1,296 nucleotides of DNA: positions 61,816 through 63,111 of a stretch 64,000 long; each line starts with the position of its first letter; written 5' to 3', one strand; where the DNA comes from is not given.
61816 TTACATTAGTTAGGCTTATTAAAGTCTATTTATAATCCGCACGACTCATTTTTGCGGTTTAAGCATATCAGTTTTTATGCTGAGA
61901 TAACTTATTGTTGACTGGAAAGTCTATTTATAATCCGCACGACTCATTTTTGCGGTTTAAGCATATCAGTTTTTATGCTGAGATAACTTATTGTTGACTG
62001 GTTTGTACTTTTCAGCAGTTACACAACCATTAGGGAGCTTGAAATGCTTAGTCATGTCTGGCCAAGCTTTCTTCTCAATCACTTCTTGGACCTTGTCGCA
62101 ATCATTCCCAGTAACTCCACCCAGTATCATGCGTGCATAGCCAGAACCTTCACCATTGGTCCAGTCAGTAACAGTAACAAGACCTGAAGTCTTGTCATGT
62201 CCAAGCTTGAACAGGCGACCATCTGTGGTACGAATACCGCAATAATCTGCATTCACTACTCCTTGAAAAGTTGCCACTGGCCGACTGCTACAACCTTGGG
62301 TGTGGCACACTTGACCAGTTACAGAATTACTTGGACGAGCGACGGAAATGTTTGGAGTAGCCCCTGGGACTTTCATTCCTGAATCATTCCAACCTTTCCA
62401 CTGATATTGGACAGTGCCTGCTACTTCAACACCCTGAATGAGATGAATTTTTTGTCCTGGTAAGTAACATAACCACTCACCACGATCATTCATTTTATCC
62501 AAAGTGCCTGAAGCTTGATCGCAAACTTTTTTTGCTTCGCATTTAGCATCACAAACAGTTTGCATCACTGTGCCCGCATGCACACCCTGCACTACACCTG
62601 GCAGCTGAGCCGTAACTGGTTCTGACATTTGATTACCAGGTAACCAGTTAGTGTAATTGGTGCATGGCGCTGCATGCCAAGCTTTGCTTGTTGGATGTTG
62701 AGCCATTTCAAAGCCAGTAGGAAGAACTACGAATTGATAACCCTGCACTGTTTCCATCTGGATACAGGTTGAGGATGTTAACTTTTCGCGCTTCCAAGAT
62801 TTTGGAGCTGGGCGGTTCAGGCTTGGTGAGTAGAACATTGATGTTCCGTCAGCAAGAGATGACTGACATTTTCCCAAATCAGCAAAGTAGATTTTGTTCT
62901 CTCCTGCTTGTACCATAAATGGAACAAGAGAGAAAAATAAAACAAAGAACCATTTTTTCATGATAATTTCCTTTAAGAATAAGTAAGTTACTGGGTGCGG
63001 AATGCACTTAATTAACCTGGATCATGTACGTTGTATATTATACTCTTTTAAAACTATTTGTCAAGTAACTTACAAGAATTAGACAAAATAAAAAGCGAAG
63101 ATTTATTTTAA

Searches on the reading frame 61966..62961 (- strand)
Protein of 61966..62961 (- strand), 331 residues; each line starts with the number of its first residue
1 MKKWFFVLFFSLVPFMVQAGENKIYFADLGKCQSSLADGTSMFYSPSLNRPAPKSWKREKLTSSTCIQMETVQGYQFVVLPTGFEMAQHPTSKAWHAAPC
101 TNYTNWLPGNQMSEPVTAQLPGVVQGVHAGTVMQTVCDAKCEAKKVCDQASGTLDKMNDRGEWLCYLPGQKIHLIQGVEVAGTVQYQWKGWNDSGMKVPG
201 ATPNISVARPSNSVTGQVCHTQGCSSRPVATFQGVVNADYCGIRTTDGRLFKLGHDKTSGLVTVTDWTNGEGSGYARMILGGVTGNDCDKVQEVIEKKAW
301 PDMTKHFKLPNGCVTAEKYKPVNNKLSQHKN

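Call 3: search_protein_families(library=pfam, proteins=[window:61966-62961:-], max_evalue=1)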
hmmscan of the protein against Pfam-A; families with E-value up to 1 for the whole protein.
window:61966-62961:- (331 aa): 1 family
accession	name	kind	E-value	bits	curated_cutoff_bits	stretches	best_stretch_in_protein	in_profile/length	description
PF13860.13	FlgD_ig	-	0.038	14.4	27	1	177-208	43-74/79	FlgD Ig-like domain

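Call 4: search_protein_families(library=ncbifam, proteins=[window:61966-62961:-], max_evalue=1)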
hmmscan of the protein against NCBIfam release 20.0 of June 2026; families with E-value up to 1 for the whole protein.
window:61966-62961:- (331 aa): 0 families

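Call 14: find_encoding_contigs(protein=window:61966-62961:-, flank=10000, max_places=10)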
Protein window:61966-62961:- (331 aa): 2 contigs read that carry it; 1 place shown.
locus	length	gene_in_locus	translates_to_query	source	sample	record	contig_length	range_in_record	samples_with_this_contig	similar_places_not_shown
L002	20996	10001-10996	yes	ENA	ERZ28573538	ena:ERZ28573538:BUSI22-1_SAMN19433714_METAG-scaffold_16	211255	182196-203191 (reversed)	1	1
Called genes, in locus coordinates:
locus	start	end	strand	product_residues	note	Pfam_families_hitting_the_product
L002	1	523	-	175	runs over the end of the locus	PF01327:Pep_deformylase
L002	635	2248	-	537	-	PF17764:PriA_3primeBD (faint)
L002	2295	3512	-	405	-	PF07690:MFS_1, PF00083:Sugar_tr, PF12832:MFS_1_like, PF05977:MFS_3 (weak)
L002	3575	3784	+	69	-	PF10013:DUF2256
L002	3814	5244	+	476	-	PF04244:DPRP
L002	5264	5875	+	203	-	-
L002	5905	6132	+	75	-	-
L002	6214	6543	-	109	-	-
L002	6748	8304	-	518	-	-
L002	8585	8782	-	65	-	-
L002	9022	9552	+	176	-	-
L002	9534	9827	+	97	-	-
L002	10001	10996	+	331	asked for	-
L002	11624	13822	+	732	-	-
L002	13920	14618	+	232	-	-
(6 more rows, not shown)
